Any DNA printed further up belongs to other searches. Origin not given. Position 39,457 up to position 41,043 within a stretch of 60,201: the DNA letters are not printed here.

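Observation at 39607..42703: Tat-lipoprotein SelA-like PLP enzyme co-transcribed with a hydrolase fused to a 9-TM domain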

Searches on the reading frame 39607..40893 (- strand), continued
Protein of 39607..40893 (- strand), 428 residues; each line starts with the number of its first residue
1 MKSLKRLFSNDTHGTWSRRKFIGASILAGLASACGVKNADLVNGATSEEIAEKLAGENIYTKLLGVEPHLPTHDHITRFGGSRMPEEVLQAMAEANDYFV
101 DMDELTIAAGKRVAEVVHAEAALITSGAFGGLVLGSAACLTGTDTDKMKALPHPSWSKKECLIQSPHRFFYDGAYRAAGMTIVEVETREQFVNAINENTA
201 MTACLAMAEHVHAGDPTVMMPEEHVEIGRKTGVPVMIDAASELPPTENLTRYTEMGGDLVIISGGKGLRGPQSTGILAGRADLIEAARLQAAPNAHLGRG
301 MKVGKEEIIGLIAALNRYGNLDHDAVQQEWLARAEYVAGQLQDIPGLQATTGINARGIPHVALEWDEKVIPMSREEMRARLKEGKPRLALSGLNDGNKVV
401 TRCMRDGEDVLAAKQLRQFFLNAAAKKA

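Call 26: search_solved_structures(query=A1, max_evalue=0.001, show_alignments=2)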
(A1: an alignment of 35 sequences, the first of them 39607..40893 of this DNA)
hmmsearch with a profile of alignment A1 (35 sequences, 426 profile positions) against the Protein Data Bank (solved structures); distinct sequences matched with E-value up to 0.001: 13.
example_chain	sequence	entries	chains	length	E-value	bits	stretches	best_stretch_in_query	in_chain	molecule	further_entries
8t7j_A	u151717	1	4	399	3.9e-61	210.4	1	59-420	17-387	Putative selenocysteine synthase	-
7lc0_A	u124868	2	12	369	1.5e-49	172.2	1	60-420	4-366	Putative selenocysteine synthase (L-seryl-tRNA(Ser) selenium transferase) | D-glucosaminate-6-phosphate ammonia lyase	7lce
3w1i_A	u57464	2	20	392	2.5e-12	49.6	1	168-359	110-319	L-seryl-tRNA(Sec) selenium transferase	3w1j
3w1h_A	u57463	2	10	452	4.1e-12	48.9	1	175-359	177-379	L-seryl-tRNA(Sec) selenium transferase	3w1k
3wco_A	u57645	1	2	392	6.9e-12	48.1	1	193-359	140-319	L-seryl-tRNA(Sec) selenium transferase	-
3wcn_A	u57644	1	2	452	1.2e-11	47.4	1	193-359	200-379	L-seryl-tRNA(Sec) selenium transferase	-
8uzw_A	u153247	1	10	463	4.7e-11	45.4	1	114-304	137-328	L-seryl-tRNA(Sec) selenium transferase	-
8kg1_A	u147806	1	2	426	5.1e-06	28.8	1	214-285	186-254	cysteine desulfurase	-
4w91_A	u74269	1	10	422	2.6e-05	26.5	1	191-288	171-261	Aminotransferase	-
8is0_A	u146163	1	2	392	3e-05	26.3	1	157-288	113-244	Probable hercynylcysteine sulfoxide lyase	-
8iry_A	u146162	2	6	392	3.7e-05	25.9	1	187-288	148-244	Probable hercynylcysteine sulfoxide lyase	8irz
8irk_A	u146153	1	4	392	3.7e-05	25.9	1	187-288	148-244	Probable hercynylcysteine sulfoxide lyase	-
2aeu_A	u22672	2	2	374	0.00024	23.3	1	186-288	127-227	Hypothetical protein MJ0158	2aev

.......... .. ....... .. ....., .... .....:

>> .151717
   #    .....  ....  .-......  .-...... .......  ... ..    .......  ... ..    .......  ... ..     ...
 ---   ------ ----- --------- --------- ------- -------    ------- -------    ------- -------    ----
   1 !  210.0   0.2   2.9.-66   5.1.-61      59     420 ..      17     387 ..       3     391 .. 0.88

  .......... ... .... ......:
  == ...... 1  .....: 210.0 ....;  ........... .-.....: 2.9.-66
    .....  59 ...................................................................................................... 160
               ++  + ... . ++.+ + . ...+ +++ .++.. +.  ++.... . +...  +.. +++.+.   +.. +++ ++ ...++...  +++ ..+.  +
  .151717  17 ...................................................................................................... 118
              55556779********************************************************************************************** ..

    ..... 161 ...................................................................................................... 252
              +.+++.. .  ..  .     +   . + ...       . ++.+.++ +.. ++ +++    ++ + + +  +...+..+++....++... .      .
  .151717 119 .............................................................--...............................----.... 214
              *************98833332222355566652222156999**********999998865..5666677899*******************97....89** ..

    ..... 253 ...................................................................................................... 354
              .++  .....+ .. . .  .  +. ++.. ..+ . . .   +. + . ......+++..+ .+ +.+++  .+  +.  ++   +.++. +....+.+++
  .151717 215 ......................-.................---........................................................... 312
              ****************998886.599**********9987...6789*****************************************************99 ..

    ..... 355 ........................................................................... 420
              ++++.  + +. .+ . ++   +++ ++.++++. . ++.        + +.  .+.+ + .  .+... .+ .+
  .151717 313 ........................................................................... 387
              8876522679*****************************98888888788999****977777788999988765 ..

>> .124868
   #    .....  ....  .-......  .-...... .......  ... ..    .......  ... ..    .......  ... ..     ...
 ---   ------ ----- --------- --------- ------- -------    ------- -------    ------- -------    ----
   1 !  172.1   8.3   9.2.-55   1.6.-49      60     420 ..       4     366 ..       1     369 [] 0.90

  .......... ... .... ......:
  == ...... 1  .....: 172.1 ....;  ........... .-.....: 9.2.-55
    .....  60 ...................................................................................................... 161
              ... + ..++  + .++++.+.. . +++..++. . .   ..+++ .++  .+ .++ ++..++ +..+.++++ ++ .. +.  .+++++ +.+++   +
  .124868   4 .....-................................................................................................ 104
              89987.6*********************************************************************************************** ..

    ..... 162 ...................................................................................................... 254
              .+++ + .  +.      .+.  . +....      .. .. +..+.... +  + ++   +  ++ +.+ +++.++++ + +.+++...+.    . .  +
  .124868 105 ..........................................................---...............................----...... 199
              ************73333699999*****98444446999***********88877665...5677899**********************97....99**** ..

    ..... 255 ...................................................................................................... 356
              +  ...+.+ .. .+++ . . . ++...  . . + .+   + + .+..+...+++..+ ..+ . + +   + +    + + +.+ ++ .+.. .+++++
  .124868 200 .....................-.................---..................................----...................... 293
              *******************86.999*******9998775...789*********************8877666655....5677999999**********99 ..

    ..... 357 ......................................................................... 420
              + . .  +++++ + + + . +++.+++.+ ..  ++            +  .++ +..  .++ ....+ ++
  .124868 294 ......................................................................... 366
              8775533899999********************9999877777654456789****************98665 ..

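Call 42: predict_structure(alignment_id=A1)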
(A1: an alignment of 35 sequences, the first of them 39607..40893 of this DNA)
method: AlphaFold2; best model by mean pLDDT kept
length: 428 residues; sequences in the alignment: 35
mean_pLDDT: 87.3   pTM: 0.83
mean pLDDT of the five models: 87.3, 87.2, 87.0, 85.9, 82.1
residues with pLDDT >= 90: 305; 70-90: 69; 50-70: 14; < 50: 40
segments of 3 or more residues with pLDDT < 50: 2-18, 22-43
pLDDT, mean of each block of 10 residues (from residue 1): 45 43 46 38 65 86 93 89 93 98 96 98 95 95 91 84 93 88 97 97 95 95 98 97 90 98 92 96 96 73 94 95 92 97 97 90 95 93 91 79 92 96 83
secondary structure, 60 per line:
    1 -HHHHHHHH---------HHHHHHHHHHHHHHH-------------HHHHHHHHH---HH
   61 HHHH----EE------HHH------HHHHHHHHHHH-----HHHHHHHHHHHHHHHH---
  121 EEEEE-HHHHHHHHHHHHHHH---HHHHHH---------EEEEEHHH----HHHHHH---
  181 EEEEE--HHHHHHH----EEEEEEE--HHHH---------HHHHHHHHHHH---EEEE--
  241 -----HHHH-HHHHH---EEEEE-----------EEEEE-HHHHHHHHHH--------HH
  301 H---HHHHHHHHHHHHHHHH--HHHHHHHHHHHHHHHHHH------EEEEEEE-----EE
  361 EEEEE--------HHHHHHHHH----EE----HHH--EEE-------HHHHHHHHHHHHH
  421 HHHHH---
elements in order: H2-9 H19-33 H47-55 H59-64 H86-96 H102-117 E121-125 H127-141 H145-150 E160-164 H172-177 E181-185 H188-194 E199-205 H208-211 H221-231 E235-238 H246-249 H251-255 E259-263 E275-279 H281-290 H305-320 H323-340 E347-353 E359-365 H374-382 E398-400 H408-425

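Call 47: fold_search(model_id=the predicted structure, library=pdb)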
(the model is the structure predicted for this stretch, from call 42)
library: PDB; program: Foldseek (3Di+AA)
matches with E <= 10: 1917; with E <= 0.001: 1629
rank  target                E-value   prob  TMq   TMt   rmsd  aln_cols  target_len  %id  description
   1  8t7j_A                2.7e-28  1.00  0.76  0.88   2.8       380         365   31  Oxygen- and PLP-dependent Cap15 holoenzyme bound with phosphate anion (released 2023-08-23)
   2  8t7j_B                3.6e-27  1.00  0.76  0.88   2.7       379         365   29  Oxygen- and PLP-dependent Cap15 holoenzyme bound with phosphate anion (released 2023-08-23)
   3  8t7j_D                8.8e-27  1.00  0.74  0.88   2.7       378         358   31  Oxygen- and PLP-dependent Cap15 holoenzyme bound with phosphate anion (released 2023-08-23)
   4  7lc0_A                2.3e-26  1.00  0.75  0.86   2.9       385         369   28  Structure of D-Glucosaminate-6-phosphate Ammonia-lyase (released 2021-06-09)
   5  8t7j_C                4.6e-26  1.00  0.72  0.87   2.9       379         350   29  Oxygen- and PLP-dependent Cap15 holoenzyme bound with phosphate anion (released 2023-08-23)
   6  3w1h_B                4.7e-20  1.00  0.56  0.54  15.2       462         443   19  Crystal structure of the selenocysteine synthase SelA from Aquifex aeolicus (released 2013-06-05)
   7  3w1h_D                1.0e-19  1.00  0.56  0.60   5.9       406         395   20  Crystal structure of the selenocysteine synthase SelA from Aquifex aeolicus (released 2013-06-05)
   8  3w1h_A                1.9e-19  1.00  0.57  0.54  14.4       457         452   19  Crystal structure of the selenocysteine synthase SelA from Aquifex aeolicus (released 2013-06-05)
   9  3w1i_B                1.1e-18  1.00  0.55  0.60   6.1       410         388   22  Crystal structure of the N-terminal truncated selenocysteine synthase SelA (released 2013-06-05)
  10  3w1h_E                1.5e-18  1.00  0.57  0.61   6.4       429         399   20  Crystal structure of the selenocysteine synthase SelA from Aquifex aeolicus (released 2013-06-05)
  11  3w1i_A                1.5e-18  1.00  0.55  0.60   6.6       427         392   21  Crystal structure of the N-terminal truncated selenocysteine synthase SelA (released 2013-06-05)
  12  3wco_B                1.6e-18  1.00  0.57  0.62   5.3       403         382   21  Crystal structure of the depentamerized mutant of N-terminal truncated selenocysteine synthase SelA (released 2014-01-22)
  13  3w1i_H                2.4e-18  1.00  0.56  0.60   5.8       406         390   21  Crystal structure of the N-terminal truncated selenocysteine synthase SelA (released 2013-06-05)
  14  3wco_A                2.4e-18  1.00  0.56  0.61   5.5       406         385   20  Crystal structure of the depentamerized mutant of N-terminal truncated selenocysteine synthase SelA (released 2014-01-22)
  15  3w1i_E                2.6e-18  1.00  0.53  0.58   6.3       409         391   21  Crystal structure of the N-terminal truncated selenocysteine synthase SelA (released 2013-06-05)
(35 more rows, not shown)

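Call 63: list_cluster_members(proteins=[window:39610-40893:-, window:40973-42703:-, P0006, P0008])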
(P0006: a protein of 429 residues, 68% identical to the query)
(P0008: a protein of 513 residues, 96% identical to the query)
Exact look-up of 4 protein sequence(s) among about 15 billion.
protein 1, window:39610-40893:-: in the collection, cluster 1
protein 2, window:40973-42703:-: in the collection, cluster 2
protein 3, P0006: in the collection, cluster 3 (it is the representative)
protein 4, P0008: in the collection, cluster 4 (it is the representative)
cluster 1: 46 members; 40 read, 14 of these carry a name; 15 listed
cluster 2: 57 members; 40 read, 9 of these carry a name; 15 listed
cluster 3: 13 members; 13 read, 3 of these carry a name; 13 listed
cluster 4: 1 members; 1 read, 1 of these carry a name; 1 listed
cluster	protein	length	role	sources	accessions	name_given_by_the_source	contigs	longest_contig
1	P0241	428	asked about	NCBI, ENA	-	-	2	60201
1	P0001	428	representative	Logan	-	-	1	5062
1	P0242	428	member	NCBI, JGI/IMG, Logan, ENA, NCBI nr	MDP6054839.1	MAG: aminotransferase class V-fold PLP-dependent enzyme, partial [Candidatus ... | L-seryl-tRNA(Ser) seleniumtransferase | aminotransferase class V-fold PLP-dependent enzyme [Candidatus Latescibacterota bacterium]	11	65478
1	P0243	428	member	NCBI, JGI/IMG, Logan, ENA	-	L-seryl-tRNA(Ser) seleniumtransferase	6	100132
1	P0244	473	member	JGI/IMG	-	L-seryl-tRNA(Ser) seleniumtransferase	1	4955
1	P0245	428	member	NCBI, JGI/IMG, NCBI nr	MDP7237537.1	MAG: aminotransferase class V-fold PLP-dependent enzyme [Candidatus Latescibacteria ... | L-seryl-tRNA(Ser) seleniumtransferase | aminotransferase class V-fold PLP-dependent enzyme [Candidatus Latescibacterota bacterium]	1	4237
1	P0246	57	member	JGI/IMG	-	hypothetical protein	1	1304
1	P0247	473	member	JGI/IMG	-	L-seryl-tRNA(Ser) seleniumtransferase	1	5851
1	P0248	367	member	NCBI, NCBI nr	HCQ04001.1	MAG TPA: hypothetical protein DIT99_26385, partial [Candidatus Latescibacteria bacterium] | hypothetical protein [Candidatus Latescibacterota bacterium]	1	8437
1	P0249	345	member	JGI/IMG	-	L-seryl-tRNA(Ser) seleniumtransferase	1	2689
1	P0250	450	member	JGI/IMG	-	L-seryl-tRNA(Ser) seleniumtransferase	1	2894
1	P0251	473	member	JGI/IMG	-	L-seryl-tRNA(Ser) seleniumtransferase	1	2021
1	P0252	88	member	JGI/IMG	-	hypothetical protein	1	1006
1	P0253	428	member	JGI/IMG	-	uncharacterized pyridoxal phosphate-dependent enzyme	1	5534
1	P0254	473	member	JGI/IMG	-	L-seryl-tRNA(Ser) seleniumtransferase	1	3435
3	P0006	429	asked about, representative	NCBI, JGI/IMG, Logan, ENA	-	-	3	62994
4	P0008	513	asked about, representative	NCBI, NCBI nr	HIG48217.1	MAG TPA: glycosyltransferase [candidate division Zixibacteria bacterium] | glycosyltransferase [candidate division Zixibacteria bacterium]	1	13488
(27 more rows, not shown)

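Call 66: search_protein_families(library=pfam, proteins=[L071:11284-12495:+, L069:9315-9803:+, L058:2240-3433:-, L058:3337-5415:-, L033:8584-9882:+, L031:11338-11970:+, L009:11163-12227:+, L007:12271-12684:-, L033:13411-14595:+, L077:9920-10738:+], max_evalue=0.001)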
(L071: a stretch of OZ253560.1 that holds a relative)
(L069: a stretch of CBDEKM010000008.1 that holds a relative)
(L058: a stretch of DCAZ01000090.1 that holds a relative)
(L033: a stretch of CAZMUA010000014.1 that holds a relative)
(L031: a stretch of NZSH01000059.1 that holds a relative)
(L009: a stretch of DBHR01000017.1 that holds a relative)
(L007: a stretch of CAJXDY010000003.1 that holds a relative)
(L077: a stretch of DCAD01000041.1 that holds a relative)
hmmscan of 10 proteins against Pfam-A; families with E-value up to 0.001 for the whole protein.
L071:11284-12495:+ (404 aa): 2 families
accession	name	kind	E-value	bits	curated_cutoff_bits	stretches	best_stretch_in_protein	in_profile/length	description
PF02769.27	AIRS_C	-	2.3e-13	51.1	23.1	1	225-387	2-153/156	AIR synthase related protein, C-terminal domain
PF00586.29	AIRS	-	3e-13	50.6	24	1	78-211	1-112/112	AIR synthase related protein, N-terminal domain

L069:9315-9803:+ (163 aa): 1 family
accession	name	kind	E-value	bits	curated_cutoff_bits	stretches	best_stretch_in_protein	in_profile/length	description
PF03692.20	CxxCxxCC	-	1.1e-11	45.6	23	1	31-128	2-84/85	Putative zinc- or iron-chelating domain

L058:2240-3433:- (397 aa): 3 families
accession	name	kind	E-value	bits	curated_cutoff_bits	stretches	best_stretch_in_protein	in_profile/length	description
PF10282.15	Lactonase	-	3.1e-07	30.4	21.7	0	57-158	203-309/344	Lactonase, 7-bladed beta-propeller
PF25174.1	Beta-prop_THOC3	-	4.2e-05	23.1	305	1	283-382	77-170/272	THOC3 beta-propeller domain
PF07676.18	PD40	-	0.00015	22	20.9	0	330-357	2-30/38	WD40-like Beta Propeller Repeat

L058:3337-5415:- (692 aa): 2 families
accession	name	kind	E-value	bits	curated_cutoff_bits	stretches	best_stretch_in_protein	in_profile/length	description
PF08309.17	LVIVD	-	2.1e-15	56.2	20.2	1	503-533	5-29/42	LVIVD repeat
PF02368.24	Big_2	-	0.00019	21.7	22.8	1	162-224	3-62/79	Bacterial Ig-like domain (group 2)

L033:8584-9882:+ (433 aa): 2 families
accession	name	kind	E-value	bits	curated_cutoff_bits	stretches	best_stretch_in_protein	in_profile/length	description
PF13660.11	DUF4147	-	2.2e-65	220.8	23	1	5-241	2-232/234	Domain of unknown function (DUF4147)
PF05161.18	MOFRL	-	3.8e-31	107.9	28.3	1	323-426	2-106/106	MOFRL family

L031:11338-11970:+ (211 aa): 3 families
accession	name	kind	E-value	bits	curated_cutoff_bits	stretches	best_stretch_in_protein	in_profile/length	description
PF03358.20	FMN_red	-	1.1e-07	31.9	24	1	85-148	65-128/152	NADPH-dependent FMN reductase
PF12724.12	Flavodoxin_5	-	1.4e-06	29.1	27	1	46-114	1-67/145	Flavodoxin domain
PF00258.30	Flavodoxin_1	-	3.1e-06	27.9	25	1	47-120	1-75/143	Flavodoxin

L009:11163-12227:+ (355 aa): 4 families
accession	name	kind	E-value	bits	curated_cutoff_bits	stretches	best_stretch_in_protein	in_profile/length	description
PF00107.32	ADH_zinc_N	-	2.9e-26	92.4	31.8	1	182-283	1-102/129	Zinc-binding dehydrogenase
PF13602.12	ADH_zinc_N_2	-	1e-25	91.7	27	1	215-353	2-134/134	Zinc-binding dehydrogenase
PF08240.17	ADH_N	-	5.8e-16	59.1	23.5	1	59-140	1-103/104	Alcohol dehydrogenase GroES-like domain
PF16912.11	Glu_dehyd_C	-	7.2e-06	26.1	34.9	1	171-284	31-145/211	Glucose dehydrogenase C-terminus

L007:12271-12684:- (137 aa): 1 family
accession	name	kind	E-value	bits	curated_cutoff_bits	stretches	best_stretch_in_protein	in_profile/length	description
PF13442.11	Cytochrome_CBB3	-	1.6e-07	32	27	1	36-102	1-67/68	Cytochrome C oxidase, cbb3-type, subunit III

L033:13411-14595:+ (395 aa): 5 families
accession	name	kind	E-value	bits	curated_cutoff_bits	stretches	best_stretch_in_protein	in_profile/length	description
PF01070.24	FMN_dh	-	5.9e-99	331.9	24.9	1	73-390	1-349/350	FMN-dependent dehydrogenase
PF00478.31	IMPDH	-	7.8e-10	38.7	25.6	1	252-345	137-238/345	IMP dehydrogenase / GMP reductase domain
PF01645.23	Glu_synthase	-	2.1e-05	24.3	20.4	1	280-346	242-307/369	Conserved region in glutamate synthase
PF05690.20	ThiG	-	0.0001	22.2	23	0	307-345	170-206/247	Thiazole biosynthesis protein ThiG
PF03060.21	NMO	-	0.00015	21.7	28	1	297-347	178-226/331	Nitronate monooxygenase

L077:9920-10738:+ (273 aa): 2 families
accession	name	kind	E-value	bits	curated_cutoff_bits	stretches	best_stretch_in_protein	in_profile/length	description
PF00034.26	Cytochrom_C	-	2.6e-16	61.1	21.3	1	139-200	1-61/90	Cytochrome c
PF13442.11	Cytochrome_CBB3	-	4.9e-16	59.3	27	1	51-123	2-68/68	Cytochrome C oxidase, cbb3-type, subunit III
